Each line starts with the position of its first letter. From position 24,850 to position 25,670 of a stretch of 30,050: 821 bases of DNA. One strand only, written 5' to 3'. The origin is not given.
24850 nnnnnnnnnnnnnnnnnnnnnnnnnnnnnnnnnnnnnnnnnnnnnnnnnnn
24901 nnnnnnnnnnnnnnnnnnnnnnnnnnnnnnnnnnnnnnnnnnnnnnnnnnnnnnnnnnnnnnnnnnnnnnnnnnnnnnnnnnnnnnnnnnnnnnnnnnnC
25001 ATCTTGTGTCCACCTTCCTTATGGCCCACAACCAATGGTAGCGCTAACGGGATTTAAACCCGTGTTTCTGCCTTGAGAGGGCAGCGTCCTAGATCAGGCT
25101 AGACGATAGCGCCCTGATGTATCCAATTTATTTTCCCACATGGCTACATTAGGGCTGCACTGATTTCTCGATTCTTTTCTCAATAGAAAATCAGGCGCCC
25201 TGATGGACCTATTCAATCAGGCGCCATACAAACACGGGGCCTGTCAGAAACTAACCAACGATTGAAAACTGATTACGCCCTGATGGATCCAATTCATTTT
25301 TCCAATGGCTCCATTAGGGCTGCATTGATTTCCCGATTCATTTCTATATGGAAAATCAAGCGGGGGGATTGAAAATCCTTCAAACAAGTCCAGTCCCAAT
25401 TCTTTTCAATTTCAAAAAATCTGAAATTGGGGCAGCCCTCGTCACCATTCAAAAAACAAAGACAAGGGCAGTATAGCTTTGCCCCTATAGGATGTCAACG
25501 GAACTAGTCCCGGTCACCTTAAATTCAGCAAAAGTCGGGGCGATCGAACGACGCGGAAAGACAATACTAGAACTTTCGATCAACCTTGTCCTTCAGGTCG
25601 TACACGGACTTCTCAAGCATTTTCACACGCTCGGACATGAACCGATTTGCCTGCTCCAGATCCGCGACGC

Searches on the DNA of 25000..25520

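Call 41: search_rna_families(source=window, start=25000, end=25520, threshold=evalue, max_evalue=0.5)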
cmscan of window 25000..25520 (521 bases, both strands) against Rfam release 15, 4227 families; matches with E-value up to 0.5: 1.
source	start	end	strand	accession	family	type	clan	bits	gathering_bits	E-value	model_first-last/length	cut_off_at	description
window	25039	25113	-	RF00005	tRNA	Gene; tRNA;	CL00001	58.1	29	4.9e-12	1-71/71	no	tRNA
